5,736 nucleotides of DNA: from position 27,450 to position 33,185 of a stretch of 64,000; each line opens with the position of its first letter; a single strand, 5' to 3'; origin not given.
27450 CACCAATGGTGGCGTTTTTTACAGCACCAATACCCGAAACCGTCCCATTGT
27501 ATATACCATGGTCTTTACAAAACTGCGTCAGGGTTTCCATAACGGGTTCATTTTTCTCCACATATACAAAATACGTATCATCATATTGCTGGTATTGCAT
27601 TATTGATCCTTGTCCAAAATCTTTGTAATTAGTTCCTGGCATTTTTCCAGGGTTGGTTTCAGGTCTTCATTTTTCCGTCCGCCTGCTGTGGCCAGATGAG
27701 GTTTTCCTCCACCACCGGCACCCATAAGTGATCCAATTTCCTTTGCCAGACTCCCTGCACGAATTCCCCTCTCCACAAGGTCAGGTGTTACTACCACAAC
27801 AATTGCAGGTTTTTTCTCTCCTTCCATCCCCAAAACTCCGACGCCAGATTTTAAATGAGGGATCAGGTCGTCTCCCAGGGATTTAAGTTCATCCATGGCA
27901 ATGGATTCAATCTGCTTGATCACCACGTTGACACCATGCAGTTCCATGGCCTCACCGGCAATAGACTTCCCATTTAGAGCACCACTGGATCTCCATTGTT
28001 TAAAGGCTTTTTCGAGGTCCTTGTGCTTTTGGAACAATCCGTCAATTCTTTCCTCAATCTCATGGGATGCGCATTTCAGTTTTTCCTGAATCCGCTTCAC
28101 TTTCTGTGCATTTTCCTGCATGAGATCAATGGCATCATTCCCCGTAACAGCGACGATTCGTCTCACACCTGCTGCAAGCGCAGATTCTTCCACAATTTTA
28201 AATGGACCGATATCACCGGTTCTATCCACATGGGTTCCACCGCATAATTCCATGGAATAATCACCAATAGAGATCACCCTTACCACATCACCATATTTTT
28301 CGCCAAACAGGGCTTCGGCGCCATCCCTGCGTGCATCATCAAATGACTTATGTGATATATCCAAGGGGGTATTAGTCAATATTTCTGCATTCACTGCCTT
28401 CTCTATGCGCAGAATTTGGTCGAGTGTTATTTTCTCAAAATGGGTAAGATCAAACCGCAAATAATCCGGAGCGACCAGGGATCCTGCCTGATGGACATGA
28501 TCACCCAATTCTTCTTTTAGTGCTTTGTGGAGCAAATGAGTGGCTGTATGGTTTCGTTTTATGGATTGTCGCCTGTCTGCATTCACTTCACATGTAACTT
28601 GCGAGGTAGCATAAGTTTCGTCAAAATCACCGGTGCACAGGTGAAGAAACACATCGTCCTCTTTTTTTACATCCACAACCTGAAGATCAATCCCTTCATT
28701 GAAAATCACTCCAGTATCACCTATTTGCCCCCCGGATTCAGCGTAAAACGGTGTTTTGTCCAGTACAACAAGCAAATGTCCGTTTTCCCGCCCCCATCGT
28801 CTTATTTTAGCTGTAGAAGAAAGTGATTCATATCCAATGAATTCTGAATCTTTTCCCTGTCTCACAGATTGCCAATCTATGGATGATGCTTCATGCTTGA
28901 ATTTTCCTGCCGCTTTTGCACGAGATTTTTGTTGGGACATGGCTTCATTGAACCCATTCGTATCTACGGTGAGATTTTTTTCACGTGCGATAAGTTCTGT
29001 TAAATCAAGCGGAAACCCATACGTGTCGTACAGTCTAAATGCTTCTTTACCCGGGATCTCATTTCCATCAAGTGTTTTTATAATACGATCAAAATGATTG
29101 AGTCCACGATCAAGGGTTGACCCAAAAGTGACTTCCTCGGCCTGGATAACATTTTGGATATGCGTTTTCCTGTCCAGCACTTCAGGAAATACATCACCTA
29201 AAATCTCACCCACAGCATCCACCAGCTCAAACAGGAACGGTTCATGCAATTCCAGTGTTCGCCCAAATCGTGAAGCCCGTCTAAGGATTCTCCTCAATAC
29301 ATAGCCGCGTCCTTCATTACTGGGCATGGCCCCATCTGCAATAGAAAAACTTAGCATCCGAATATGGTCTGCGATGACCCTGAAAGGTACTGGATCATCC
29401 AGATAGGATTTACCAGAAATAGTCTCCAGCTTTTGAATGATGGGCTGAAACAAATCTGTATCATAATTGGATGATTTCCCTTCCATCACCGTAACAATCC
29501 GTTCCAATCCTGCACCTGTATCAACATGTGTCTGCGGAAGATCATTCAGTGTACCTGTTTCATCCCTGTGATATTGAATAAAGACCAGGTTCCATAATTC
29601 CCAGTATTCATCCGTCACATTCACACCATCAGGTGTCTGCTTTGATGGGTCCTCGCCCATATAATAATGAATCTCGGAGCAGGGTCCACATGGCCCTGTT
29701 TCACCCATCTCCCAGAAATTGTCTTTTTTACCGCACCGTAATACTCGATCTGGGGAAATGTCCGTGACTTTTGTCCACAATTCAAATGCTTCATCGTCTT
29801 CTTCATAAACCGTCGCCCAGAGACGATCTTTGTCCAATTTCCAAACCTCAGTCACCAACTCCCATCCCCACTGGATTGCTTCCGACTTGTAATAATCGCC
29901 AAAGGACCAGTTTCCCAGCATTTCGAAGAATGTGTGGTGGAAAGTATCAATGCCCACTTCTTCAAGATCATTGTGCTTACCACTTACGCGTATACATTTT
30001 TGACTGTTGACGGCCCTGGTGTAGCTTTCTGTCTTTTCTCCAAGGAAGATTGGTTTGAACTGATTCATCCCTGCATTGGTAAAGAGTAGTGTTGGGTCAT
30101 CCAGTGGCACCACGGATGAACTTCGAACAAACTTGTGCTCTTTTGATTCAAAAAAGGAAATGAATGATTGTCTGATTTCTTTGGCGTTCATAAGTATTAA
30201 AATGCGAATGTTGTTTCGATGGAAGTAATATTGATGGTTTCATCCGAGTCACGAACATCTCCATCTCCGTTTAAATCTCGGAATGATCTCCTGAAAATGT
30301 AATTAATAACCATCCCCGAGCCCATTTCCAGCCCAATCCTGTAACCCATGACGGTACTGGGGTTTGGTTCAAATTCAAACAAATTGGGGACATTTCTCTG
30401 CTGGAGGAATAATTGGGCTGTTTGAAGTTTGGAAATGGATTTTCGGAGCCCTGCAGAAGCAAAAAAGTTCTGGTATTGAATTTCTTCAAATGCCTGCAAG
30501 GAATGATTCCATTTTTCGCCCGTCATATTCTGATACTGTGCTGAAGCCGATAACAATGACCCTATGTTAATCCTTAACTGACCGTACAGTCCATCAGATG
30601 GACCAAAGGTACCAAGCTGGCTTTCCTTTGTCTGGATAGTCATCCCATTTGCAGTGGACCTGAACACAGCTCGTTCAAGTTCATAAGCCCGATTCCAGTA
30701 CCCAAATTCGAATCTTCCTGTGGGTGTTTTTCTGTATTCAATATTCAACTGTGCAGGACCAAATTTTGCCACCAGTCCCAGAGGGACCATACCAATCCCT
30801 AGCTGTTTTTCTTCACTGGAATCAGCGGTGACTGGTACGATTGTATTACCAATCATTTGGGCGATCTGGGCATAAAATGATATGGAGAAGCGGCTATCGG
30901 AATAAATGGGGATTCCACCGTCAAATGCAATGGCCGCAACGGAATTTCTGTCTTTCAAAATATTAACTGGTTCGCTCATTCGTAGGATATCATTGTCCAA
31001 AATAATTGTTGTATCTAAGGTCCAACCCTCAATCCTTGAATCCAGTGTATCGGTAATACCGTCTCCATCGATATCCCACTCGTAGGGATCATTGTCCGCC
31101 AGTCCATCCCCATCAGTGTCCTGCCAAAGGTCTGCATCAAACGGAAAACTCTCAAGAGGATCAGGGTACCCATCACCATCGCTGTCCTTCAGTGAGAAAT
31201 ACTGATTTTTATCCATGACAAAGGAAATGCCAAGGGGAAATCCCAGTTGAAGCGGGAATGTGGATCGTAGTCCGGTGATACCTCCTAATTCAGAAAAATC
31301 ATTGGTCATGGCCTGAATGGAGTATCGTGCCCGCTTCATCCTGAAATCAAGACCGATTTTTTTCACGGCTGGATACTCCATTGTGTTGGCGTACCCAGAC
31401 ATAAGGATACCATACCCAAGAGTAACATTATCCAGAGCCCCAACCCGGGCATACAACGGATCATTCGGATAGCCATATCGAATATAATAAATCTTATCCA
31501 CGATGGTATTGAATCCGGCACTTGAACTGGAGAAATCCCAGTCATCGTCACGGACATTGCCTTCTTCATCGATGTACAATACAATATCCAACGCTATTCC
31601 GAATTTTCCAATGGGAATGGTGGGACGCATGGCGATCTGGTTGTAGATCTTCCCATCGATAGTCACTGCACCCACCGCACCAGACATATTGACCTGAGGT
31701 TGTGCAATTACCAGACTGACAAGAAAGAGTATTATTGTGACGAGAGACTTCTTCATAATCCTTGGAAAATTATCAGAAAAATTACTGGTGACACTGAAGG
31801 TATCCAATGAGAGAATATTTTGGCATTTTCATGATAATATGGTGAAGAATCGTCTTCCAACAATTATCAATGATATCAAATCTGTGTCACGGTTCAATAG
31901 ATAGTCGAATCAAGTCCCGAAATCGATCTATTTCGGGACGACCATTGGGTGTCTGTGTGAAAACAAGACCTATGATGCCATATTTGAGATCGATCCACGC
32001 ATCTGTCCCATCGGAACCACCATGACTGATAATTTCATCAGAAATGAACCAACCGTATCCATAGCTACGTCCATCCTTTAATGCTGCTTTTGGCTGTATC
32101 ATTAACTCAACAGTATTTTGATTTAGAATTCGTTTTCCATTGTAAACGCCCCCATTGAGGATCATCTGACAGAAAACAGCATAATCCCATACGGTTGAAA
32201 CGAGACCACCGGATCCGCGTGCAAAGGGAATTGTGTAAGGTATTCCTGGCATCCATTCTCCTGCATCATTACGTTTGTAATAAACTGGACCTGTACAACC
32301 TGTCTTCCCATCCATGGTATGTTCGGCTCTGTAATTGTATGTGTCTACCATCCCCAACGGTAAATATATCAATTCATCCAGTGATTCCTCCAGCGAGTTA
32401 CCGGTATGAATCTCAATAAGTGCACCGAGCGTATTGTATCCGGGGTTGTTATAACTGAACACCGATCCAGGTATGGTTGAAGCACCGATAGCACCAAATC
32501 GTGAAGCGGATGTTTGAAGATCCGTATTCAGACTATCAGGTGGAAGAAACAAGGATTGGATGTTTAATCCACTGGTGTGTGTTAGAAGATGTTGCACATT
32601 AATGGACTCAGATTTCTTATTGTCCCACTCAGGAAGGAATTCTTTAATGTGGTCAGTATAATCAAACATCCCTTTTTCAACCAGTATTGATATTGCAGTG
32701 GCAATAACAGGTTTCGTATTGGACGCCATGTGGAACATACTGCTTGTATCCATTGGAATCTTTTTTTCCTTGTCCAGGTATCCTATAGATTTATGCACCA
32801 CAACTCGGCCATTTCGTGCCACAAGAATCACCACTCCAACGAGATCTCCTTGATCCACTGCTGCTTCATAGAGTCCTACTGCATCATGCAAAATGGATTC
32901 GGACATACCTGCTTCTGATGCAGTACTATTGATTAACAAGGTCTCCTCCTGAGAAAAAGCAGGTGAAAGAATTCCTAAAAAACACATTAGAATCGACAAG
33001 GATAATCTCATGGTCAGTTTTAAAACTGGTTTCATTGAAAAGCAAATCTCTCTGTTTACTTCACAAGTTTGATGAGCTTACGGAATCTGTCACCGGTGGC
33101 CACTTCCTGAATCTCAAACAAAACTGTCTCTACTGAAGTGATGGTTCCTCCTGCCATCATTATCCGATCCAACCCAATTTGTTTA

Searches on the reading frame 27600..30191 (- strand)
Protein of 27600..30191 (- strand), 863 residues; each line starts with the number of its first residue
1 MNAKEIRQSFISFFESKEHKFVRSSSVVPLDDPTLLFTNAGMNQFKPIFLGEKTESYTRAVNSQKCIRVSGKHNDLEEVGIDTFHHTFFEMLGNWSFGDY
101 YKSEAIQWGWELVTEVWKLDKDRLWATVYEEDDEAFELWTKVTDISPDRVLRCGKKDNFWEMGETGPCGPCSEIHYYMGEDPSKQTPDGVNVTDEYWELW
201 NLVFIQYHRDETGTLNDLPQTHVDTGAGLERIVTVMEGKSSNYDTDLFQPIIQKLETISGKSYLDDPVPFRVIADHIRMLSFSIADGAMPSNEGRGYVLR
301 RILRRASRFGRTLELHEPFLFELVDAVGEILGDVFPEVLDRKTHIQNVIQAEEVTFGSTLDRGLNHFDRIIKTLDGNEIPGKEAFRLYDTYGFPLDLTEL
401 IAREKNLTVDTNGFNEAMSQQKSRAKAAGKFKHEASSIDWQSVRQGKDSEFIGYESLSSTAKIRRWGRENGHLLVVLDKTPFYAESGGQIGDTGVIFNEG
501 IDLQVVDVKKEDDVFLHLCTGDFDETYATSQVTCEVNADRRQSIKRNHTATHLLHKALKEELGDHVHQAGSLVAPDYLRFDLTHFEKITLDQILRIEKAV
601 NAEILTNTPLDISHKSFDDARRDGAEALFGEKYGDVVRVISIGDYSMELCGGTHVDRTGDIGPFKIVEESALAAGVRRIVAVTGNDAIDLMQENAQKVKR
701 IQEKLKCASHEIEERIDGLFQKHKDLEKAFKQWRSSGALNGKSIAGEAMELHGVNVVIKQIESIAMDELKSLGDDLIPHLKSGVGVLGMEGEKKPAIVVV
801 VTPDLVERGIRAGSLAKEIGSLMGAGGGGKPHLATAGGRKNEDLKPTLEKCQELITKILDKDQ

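Call 45: search_protein_families(library=pfam, proteins=[window:27600-30191:-], max_evalue=0.001)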
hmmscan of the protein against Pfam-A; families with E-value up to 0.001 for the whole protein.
window:27600-30191:- (863 aa): 3 families
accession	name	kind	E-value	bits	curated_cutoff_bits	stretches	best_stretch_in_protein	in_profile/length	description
PF01411.24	tRNA-synt_2c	-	1.5e-204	681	30.3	1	5-539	1-551/552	tRNA synthetases class II (A)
PF07973.19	tRNA_SAD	-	4.7e-19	68.5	24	1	637-679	1-43/44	Threonyl and Alanyl tRNA synthetase second additional domain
PF02272.25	DHHA1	-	2.7e-09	37.8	25.9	1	754-855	2-100/102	DHHA1 domain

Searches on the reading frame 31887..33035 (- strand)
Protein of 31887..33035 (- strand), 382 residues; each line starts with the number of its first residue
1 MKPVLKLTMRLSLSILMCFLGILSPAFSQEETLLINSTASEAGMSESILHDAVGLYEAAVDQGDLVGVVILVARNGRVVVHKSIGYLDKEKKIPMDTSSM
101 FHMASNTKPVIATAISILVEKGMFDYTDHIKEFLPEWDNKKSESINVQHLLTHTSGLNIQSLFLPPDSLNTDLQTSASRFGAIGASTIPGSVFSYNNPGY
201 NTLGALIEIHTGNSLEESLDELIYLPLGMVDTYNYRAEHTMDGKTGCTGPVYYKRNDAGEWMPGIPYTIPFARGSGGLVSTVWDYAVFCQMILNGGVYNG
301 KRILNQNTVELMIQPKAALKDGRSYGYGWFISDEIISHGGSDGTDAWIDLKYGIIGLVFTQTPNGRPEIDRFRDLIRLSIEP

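Call 61: search_protein_families(library=pfam, proteins=[window:31887-33035:-], max_evalue=0.0001)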
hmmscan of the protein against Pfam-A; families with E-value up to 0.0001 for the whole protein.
window:31887-33035:- (382 aa): 1 family
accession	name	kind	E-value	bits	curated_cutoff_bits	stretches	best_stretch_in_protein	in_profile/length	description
PF00144.29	Beta-lactamase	-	1.8e-59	202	27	1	56-368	5-317/329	Beta-lactamase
